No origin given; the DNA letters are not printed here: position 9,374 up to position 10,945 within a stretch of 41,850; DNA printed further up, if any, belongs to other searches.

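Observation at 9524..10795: LarA homologue keeps the full Ni-pincer catalytic constellation, is N-terminally short, and has no larB/larC/larE partner in the window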

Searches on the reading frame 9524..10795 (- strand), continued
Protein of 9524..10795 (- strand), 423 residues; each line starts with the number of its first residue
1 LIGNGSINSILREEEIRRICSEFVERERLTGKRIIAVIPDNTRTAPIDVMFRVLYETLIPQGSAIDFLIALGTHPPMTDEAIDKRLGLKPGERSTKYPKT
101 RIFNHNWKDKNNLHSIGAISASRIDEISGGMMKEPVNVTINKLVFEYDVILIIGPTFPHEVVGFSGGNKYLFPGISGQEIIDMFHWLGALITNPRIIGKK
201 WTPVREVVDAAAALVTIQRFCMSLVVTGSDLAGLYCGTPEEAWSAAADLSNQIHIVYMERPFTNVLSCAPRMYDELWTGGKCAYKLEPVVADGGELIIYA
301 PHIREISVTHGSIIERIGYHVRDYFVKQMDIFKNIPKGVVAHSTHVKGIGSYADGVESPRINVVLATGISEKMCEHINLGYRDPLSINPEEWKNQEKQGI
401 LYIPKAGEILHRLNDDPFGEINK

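Call 32: find_encoding_contigs(protein=P0118, flank=10000, max_places=1)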
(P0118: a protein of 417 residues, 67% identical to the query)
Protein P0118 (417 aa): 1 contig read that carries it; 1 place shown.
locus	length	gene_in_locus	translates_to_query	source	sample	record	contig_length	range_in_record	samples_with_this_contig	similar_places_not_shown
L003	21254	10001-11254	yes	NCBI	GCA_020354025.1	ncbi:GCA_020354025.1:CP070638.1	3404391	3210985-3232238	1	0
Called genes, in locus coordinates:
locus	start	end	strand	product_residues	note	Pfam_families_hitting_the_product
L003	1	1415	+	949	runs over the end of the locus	PF07705:CARDB (weak)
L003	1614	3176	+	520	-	PF16257:UxaE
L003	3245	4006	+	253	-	PF00106:adh_short, PF08659:KR, PF13561:adh_short_C2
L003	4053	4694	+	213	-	PF01081:Aldolase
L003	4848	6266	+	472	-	PF02614:UxaC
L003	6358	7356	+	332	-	PF01408:GFO_IDH_MocA, PF02894:GFO_IDH_MocA_C, PF22725:GFO_IDH_MocA_C3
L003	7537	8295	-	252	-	-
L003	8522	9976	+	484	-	PF03446:NAD_binding_2, PF00393:6PGD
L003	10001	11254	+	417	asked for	PF09861:Lar_N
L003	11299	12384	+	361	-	PF00294:PfkB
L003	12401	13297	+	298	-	PF13419:HAD_2 (weak)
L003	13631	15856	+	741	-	PF19313:DUF5916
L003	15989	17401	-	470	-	PF03553:Na_H_antiporter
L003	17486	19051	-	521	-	PF00246:Peptidase_M14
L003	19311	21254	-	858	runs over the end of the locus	PF19313:DUF5916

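Call 33: find_encoding_contigs(protein=P0108, flank=10000, max_places=1)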
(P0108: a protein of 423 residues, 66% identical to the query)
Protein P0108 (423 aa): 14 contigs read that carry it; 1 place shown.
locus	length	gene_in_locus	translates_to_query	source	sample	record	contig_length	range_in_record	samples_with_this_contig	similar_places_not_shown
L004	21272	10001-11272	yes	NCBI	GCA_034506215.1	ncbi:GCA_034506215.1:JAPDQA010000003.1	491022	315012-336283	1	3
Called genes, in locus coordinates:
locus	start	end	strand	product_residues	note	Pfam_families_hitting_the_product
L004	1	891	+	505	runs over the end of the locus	PF00703:Glyco_hydro_2, PF02836:Glyco_hydro_2_C, PF16355:DUF4982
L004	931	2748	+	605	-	PF02837:Glyco_hydro_2_N, PF22666:Glyco_hydro_2_N2, PF00703:Glyco_hydro_2, PF02836:Glyco_hydro_2_C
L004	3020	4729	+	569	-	PF00474:SSF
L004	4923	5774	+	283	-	PF10370:Rv2993c-like_N, PF01557:FAA_hydrolase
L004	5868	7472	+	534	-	PF12708:Pect-lyase_RHGA_epim, PF00295:Glyco_hydro_28, PF13229:Beta_helix (weak)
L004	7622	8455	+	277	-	PF00106:adh_short, PF08659:KR, PF13561:adh_short_C2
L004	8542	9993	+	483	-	PF03446:NAD_binding_2, PF00393:6PGD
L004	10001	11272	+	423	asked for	PF09861:Lar_N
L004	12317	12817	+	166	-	PF13238:AAA_18, PF13671:AAA_33, PF01202:SKI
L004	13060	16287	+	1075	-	PF00128:Alpha-amylase (faint), PF14870:PSII_BNR (faint), PF13860:FlgD_ig, PF18962:Por_Secre_tail (weak)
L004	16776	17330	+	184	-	PF01551:Peptidase_M23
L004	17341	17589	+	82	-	-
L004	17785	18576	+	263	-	PF13860:FlgD_ig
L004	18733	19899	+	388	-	-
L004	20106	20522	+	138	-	PF12840:HTH_20 (weak), PF01022:HTH_5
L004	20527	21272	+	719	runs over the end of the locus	PF00403:HMA, PF19803:DUF6286 (weak), PF00122:E1-E2_ATPase, PF00702:Hydrolase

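Call 36: find_related_loci(query=A1, collection=genome_contigs, flank=10000)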
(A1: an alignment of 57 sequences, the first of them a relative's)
Query A1 (423 aa) in genome_contigs; peptide patterns used: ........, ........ (x = any residue, [..] = any of these).
600 stretches matched a pattern (row limit reached: there are more); 594 encode a relative of the query (tblastn E <= 1e-3); the best 80 are kept; 80 distinct loci.
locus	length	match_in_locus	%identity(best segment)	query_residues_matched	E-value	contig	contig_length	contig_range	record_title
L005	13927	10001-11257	66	1-419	0e+0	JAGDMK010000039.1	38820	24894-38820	MAG: Bacteroidetes bacterium isolate CTSoil_038 scaffold_1346, whole genome shotgun sequence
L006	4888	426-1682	68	1-419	0e+0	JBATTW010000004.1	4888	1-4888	MAG: Bacteroidota bacterium isolate MFD13193_ilm_asm_bin13 k127_282299, whole genome shotgun sequence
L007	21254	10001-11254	66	1-418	0e+0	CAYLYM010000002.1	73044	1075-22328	MAG TPA_asm: uncultured Calditrichaceae bacterium isolate binchicken_co19_583 genome assembly, contig: NODE_300_length_7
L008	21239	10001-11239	67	1-413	0e+0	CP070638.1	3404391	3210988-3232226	MAG: Fidelibacterota bacterium isolate bin92 chromosome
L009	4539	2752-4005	65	1-418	0e+0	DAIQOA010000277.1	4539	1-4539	MAG TPA_asm: bacterium isolate CTOTU7659 NODE_30559_length_4539_cov_5.860616, whole genome shotgun sequence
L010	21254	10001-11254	65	1-418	0e+0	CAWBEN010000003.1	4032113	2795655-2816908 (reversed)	MAG: uncultured delta proteobacterium isolate MFD01213.bin.3.422 genome assembly, contig: contig_211, whole genome shotg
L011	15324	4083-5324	65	1-414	0e+0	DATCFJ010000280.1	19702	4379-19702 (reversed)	MAG TPA_asm: Polyangiaceae bacterium isolate SMAG_U7777 k141_115338, whole genome shotgun sequence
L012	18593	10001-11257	64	1-418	0e+0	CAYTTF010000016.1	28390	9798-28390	MAG TPA_asm: uncultured Myxococcales bacterium isolate binchicken_co54_184 genome assembly, contig: NODE_2835_length_283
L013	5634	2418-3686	65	1-423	0e+0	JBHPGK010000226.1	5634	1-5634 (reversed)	Candidate division KSB1 bacterium isolate SAG AM-311-M08 NODE_226_length_5634_cov_13.586306, whole genome shotgun sequen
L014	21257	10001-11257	66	1-418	0e+0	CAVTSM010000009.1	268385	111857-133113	MAG: uncultured proteobacterium isolate MFD09368.bin.2.175 genome assembly, contig: contig_28045, whole genome shotgun s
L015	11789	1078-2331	63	1-418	0e+0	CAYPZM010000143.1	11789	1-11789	MAG TPA_asm: uncultured Cytophagia bacterium isolate SRP141376_co2_249 genome assembly, contig: NODE_10487_length_11789_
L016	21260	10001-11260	62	1-418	0e+0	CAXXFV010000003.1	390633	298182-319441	MAG: bacterium isolate e055f79f-11b1-469d-a678-3d38a7c05fec genome assembly, contig: contig_3, whole genome shotgun sequ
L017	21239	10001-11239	63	1-413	0e+0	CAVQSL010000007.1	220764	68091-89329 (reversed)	MAG: uncultured bacterium isolate MFD09964.bin.2.223 genome assembly, contig: contig_61198, whole genome shotgun sequenc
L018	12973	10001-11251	63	1-414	0e+0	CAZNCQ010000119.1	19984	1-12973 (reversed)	MAG TPA_asm: uncultured Myxococcales bacterium isolate binchicken_co54_362 genome assembly, contig: NODE_4767_length_199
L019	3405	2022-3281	62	1-420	0e+0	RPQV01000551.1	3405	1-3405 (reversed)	MAG: Calditrichaeota bacterium isolate metabat2.451 metabat2.451_Contig_150067, whole genome shotgun sequence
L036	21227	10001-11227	57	9-417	2e-164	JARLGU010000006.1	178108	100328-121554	MAG: Capsulimonadaceae bacterium isolate MAG_BO11 MetaBAT2_Bin_11_Oxic_k141_142142, whole genome shotgun sequence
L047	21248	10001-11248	55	1-413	1e-161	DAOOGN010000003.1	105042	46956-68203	MAG TPA_asm: Anaerolineae bacterium isolate AMR_MDS_4430 NODE_166_length_105042_cov_33.213017, whole genome shotgun sequ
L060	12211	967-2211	55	4-416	2e-159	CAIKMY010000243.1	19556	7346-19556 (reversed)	MAG: uncultured Acidobacteria bacterium isolate LaPlata_bin-2782 genome assembly, contig: bin-2782:243/482, whole genome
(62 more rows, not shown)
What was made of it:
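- Tried and rejected: The single genome-collection scan was spent on LarAH relatives (call 36).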

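Call 43: search_protein_families(library=pfam, proteins=[L015:3781-4668:+, L015:2445-3734:+, L047:11491-12645:+, L004:12317-12817:+, L060:2238-4370:+, L060:4367-5224:+])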
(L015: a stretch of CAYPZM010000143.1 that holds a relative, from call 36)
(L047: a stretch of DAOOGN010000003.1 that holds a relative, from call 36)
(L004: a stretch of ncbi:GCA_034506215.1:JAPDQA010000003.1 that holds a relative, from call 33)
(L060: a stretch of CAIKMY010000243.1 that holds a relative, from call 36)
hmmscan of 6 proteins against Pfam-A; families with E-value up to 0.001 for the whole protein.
L015:3781-4668:+ (295 aa): 2 families
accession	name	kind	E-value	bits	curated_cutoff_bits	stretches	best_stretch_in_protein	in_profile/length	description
PF13419.12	HAD_2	-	2.7e-06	28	23.8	1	116-242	42-173/178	Haloacid dehalogenase-like hydrolase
PF00702.32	Hydrolase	-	0.00037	21.4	26.4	1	99-239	53-189/191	haloacid dehalogenase-like hydrolase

L015:2445-3734:+ (429 aa): 1 family
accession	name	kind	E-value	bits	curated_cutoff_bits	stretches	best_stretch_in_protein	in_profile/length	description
PF00365.25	PFK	-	1.8e-35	123.1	30.9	1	6-275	1-228/277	Phosphofructokinase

L047:11491-12645:+ (384 aa): 3 families
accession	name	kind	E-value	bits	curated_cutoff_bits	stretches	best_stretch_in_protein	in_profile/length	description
PF22725.1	GFO_IDH_MocA_C3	-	9.9e-28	97.1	27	1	131-255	1-123/124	GFO/IDH/MocA C-terminal domain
PF01408.29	GFO_IDH_MocA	-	4.9e-27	95.4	24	1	5-119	2-117/120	Oxidoreductase family, NAD-binding Rossmann fold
PF02894.22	GFO_IDH_MocA_C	-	5.3e-19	69.3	22.9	1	135-347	1-218/218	Oxidoreductase family, C-terminal alpha/beta domain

L004:12317-12817:+ (166 aa): 6 families
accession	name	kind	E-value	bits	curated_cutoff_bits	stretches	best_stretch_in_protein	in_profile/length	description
PF01202.28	SKI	-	8.4e-14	52.4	22.1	1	10-157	2-156/159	Shikimate kinase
PF13238.12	AAA_18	-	2e-08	35.2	29.4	1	3-119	1-114/128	AAA domain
PF13671.12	AAA_33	-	4.5e-08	33.9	27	1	3-129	2-132/143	AAA domain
PF13189.12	Cytidylate_kin2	-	4e-05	24.3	28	1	3-38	2-37/176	Cytidylate kinase-like family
PF01712.25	dNK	-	4.2e-05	23.8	27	0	6-65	4-60/203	Deoxynucleoside kinase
PF00004.35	AAA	-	0.00027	21.8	21.2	1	3-30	1-28/131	ATPase family associated with various cellular activities (AAA)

L060:2238-4370:+ (710 aa): 3 families
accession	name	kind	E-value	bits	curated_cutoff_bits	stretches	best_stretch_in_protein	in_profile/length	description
PF00384.28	Molybdopterin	-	2.8e-44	152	24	1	63-489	1-352/353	Molybdopterin oxidoreductase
PF01568.27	Molydop_binding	-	3.6e-23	82.1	26.8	1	591-697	1-106/110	Molydopterin dinucleotide binding domain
PF04879.21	Molybdop_Fe4S4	-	2e-10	40.9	22.7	1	6-60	2-55/55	Molybdopterin oxidoreductase Fe4S4 domain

L060:4367-5224:+ (285 aa): 1 family
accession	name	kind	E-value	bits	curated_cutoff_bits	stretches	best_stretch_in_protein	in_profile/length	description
PF04116.19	FA_hydroxylase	-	2.6e-28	99.5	31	1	85-218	2-132/132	Fatty acid hydroxylase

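Call 44: predict_structure(alignment_id=A1)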
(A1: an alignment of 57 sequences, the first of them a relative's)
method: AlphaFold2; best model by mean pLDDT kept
length: 423 residues; sequences in the alignment: 57
mean_pLDDT: 87.3   pTM: 0.86
mean pLDDT of the five models: 87.3, 86.5, 83.7, 83.4, 81.4
residues with pLDDT >= 90: 234; 70-90: 160; 50-70: 22; < 50: 7
segments of 3 or more residues with pLDDT < 50: 166-169, 421-423
pLDDT, mean of each block of 10 residues (from residue 1): 94 95 97 90 78 95 92 79 89 93 81 92 87 87 93 83 54 70 70 78 83 91 90 93 91 92 94 83 85 95 91 93 87 83 85 94 95 95 96 96 88 85 40
secondary structure, 60 per line:
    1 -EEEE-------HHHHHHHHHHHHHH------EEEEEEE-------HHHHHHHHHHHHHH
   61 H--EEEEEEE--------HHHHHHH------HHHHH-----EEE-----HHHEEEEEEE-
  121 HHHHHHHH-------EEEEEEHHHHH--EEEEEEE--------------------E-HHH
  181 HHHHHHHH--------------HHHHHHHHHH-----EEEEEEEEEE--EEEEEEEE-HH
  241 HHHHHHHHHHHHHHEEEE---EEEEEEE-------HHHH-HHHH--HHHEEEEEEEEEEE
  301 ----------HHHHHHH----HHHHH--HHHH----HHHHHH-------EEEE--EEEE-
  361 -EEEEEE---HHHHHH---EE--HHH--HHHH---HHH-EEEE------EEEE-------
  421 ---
elements in order: E2-5 H13-26 E33-39 H47-61 E64-70 H79-85 H92-96 E102-104 E113-119 H121-128 E136-141 H142-146 E149-155 H178-188 H203-212 E218-227 E230-237 H239-254 E255-258 E262-268 H276-279 H281-284 E290-300 H311-317 H322-326 H329-332 H337-342 E350-353 E356-359 E362-367 H371-376 H389-392 E400-403 E410-413
